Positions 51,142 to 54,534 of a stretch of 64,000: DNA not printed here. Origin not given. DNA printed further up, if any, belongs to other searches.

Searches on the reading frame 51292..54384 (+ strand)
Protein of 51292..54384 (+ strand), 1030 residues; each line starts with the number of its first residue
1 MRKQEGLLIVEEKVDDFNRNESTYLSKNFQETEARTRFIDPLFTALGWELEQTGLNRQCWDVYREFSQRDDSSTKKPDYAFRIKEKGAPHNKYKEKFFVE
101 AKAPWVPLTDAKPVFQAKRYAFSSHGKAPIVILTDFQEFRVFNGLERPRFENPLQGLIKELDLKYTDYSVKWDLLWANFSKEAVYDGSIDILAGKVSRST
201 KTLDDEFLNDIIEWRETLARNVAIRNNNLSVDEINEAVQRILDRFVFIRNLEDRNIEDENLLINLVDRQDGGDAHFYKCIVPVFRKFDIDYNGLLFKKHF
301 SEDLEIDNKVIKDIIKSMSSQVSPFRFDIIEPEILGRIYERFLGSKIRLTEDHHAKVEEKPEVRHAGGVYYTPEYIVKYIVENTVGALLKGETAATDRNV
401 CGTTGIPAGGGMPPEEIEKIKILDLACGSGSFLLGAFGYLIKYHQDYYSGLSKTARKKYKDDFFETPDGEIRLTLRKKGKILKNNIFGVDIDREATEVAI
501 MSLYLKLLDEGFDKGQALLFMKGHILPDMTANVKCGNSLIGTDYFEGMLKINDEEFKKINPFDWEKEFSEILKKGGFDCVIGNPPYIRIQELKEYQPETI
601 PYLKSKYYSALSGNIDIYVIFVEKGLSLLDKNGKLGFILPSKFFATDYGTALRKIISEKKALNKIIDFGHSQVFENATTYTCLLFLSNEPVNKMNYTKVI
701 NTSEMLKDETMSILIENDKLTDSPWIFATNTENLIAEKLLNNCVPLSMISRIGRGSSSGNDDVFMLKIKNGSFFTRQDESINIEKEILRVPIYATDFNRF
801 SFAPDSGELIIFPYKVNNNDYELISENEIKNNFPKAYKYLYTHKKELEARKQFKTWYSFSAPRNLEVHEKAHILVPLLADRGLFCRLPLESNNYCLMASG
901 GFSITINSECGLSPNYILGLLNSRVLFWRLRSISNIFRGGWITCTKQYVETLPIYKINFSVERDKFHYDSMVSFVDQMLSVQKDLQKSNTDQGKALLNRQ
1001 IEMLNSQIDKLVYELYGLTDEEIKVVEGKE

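Call 6: search_protein_families(library=pfam, proteins=[window:51292-54384:+], max_evalue=0.01)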
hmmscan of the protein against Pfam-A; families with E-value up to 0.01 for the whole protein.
window:51292-54384:+ (1030 aa): 5 families
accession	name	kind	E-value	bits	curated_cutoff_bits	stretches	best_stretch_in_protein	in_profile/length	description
PF07669.17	Eco57I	-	5.2e-48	163.8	25.3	1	484-674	1-171/171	Eco57I restriction-modification methylase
PF02384.22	N6_Mtase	-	7e-16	58.9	20.4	2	570-709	121-253/311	N-6 DNA Methylase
PF20473.4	MmeI_Mtase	-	3.4e-10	40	27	1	416-637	17-196/259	MmeI, DNA-methyltransferase domain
PF12950.13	TaqI_C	-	4.2e-06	27.4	26.5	1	828-954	13-118/118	TaqI-like C-terminal specificity domain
PF04313.20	HSDR_N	-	8.2e-05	23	25.1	0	60-147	112-195/198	Type I restriction enzyme R protein N terminus (HSDR_N)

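Call 7: search_protein_families(library=padloc, proteins=[window:51292-54384:+], max_evalue=0.01)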
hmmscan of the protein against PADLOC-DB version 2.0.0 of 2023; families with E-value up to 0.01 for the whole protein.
window:51292-54384:+ (1030 aa): 69 families (the best 25 are shown)
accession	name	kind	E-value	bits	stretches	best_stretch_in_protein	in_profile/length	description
PDLC03604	REase_MTase_IIG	-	1.6e-225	749.4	1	10-1025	10-1003/1011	Type IIG restriction enzyme-methyltransferase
PDLC03629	REase_MTase_IIG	-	3.1e-74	248.5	1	334-875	347-890/1182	Type IIG restriction enzyme-methyltransferase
PDLC03612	REase_MTase_IIG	-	5.7e-61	204.9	2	556-1029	782-1246/1247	Type IIG restriction enzyme-methyltransferase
PDLC03335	MTase_II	-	8.3e-61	204.4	1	573-958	192-575/607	Type II methyltransferase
PDLC03609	REase_MTase_IIG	-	3e-58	195.5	3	419-988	436-959/1066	Type IIG restriction enzyme-methyltransferase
PDLC03596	REase_MTase_IIG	-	6.5e-39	131.7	2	562-1029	696-1145/1148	Type IIG restriction enzyme-methyltransferase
PDLC03248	MTase_II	-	1.1e-31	108.2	1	561-991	70-509/521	Type II methyltransferase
PDLC02643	DrmMI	-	9.1e-28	94.6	2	554-694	845-986/1347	DrmMI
PDLC03226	MTase_II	-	2.9e-27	93.5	2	555-694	107-241/579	Type II methyltransferase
PDLC03250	MTase_II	-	7.1e-27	92.4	1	420-1027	192-769/775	Type II methyltransferase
PDLC03601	REase_MTase_IIG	-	8.4e-26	88.1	2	574-884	671-990/1110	Type IIG restriction enzyme-methyltransferase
PDLC03313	MTase_II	-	1.4e-25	87.8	1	573-854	141-422/563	Type II methyltransferase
PDLC02521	PglX|PglXI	-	1.1e-22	77.9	2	576-716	481-620/1174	PglX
PDLC02638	DrmMI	-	2.8e-22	76.7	2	554-638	848-933/935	DrmMI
PDLC03267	MTase_II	-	9.7e-21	72.3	1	560-712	94-243/539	Type II methyltransferase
PDLC03245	MTase_II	-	3.7e-18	63.4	2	575-1011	157-575/577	Type II methyltransferase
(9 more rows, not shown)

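Call 8: search_protein_families(library=ncbifam, proteins=[window:51292-54384:+], max_evalue=0.01)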
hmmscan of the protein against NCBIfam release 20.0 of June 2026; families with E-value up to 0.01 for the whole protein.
window:51292-54384:+ (1030 aa): 9 families
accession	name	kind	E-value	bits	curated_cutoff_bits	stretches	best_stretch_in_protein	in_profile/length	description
NF033452.1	BREX_1_MTaseX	exception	1.5e-30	105.9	500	2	290-506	181-378/1210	BREX-1 system adenine-specific DNA-methyltransferase PglX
NF033451.1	BREX_2_MTaseX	equivalog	9.4e-19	66.7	400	2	366-673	194-455/1185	BREX-2 system adenine-specific DNA-methyltransferase PglX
NF033455.1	BREX_6_MTaseX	exception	9.3e-18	63.2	900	2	414-506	324-399/1319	BREX-6 system adenine-specific DNA-methyltransferase PglX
NF033454.1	BREX_5_MTaseX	exception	2.3e-12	45.4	900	2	418-506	301-367/1404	BREX-5 system adenine-specific DNA-methyltransferase PglX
NF047738.1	antiphage_MADS2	equivalog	1.1e-08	33.9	720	1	418-698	331-576/654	methylation-associated defense system DNA methyltransferase MAD2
TIGR02987.1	met_A_Alw26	exception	1.4e-06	27.3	353.5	1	514-742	112-300/523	Alw26I/Eco31I/Esp3I family type II restriction adenine-specific DNA-methyltransferase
NF002421.0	PRK01544.1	equivalog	7.1e-05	21.7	567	1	568-635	198-265/524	bifunctional peptide chain release factor N(5)-glutamine methyltransferase PrmC/tRNA (guanosine(46)-N7)-methyltransferase TrmB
TIGR03534.1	RF_mod_PrmC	equivalog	7.9e-05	22.2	199.1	1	568-600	148-180/253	peptide chain release factor N(5)-glutamine methyltransferase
TIGR00497.1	hsdM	equivalog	9.3e-05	21.3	242.75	1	563-705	293-434/515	type I restriction-modification system subunit M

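Call 72: list_cluster_members(proteins=[P0001, P0121, P0122, window:51292-54381:+, P0101, P0004])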
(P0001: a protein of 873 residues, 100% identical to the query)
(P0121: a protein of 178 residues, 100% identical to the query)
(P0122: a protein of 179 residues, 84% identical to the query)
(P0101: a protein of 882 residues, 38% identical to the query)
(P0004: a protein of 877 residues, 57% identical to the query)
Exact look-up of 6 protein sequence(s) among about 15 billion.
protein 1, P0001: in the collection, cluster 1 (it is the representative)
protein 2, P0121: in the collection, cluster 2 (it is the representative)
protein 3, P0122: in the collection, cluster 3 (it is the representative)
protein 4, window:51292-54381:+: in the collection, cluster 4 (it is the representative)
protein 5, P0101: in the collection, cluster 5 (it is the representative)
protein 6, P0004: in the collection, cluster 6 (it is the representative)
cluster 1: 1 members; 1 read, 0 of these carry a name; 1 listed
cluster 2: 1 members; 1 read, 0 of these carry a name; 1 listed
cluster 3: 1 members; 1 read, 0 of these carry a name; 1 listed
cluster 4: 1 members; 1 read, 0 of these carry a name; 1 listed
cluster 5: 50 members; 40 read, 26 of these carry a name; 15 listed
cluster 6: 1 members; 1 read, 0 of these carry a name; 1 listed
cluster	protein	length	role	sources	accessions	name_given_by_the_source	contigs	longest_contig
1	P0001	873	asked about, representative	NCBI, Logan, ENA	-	-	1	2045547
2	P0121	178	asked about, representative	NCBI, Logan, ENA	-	-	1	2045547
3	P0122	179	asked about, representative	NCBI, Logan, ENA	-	-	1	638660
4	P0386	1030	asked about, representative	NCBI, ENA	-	-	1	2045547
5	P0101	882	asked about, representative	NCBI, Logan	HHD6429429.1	TPA: AAA family ATPase [Escherichia coli]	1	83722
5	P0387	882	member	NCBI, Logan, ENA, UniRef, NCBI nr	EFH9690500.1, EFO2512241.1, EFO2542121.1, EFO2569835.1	hypothetical protein B6P92_10885 [Escherichia coli] | AAA family ATPase n=1 Tax=Enterobacteriaceae TaxID=543 RepID=UPI000BE918FF | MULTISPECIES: ATP-binding protein [Enterobacteriaceae]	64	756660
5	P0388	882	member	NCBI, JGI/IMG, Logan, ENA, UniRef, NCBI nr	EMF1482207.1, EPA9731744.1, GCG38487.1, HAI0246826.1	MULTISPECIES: AAA family ATPase [Enterobacteriaceae] | recombinational DNA repair ATPase RecF | AAA+ ATPase domain-containing protein n=1 Tax=Citrobacter murliniae TaxID=67829 ...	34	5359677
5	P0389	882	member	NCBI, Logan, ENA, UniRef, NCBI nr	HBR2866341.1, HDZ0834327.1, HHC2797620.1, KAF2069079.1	MAG: AAA family ATPase [Klebsiella pneumoniae] | AAA+ ATPase domain-containing protein n=1 Tax=Polysphondylium violaceum TaxID=133409 ... | ATP-binding protein [Klebsiella pneumoniae]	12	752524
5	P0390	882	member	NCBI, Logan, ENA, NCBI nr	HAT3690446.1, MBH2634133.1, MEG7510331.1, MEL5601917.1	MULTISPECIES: AAA family ATPase [Serratia] | AAA family ATPase [Serratia marcescens]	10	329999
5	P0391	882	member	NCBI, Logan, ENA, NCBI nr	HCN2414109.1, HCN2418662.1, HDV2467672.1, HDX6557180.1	TPA: AAA family ATPase [Escherichia coli] | AAA family ATPase [Escherichia coli]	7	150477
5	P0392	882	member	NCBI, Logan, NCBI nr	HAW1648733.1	TPA: AAA family ATPase [Escherichia coli] | AAA family ATPase [Escherichia coli]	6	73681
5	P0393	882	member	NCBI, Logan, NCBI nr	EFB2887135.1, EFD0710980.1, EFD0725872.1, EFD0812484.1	AAA family ATPase [Escherichia coli] | hypothetical protein [Escherichia coli]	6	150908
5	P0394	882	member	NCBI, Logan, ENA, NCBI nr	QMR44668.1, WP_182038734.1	AAA family ATPase [Citrobacter freundii]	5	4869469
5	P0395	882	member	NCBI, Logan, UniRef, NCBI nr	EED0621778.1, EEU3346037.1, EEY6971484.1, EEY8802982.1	AAA family ATPase [Escherichia coli] | ATP-binding protein n=1 Tax=Escherichia coli TaxID=562 RepID=UPI000989B2C6 | ATP-binding protein [Escherichia coli]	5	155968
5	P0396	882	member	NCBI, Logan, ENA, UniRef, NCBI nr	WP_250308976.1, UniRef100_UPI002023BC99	AAA family ATPase [Escherichia coli] | AAA family ATPase n=1 Tax=Escherichia coli TaxID=562 RepID=UPI002023BC99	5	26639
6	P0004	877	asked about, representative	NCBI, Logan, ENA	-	-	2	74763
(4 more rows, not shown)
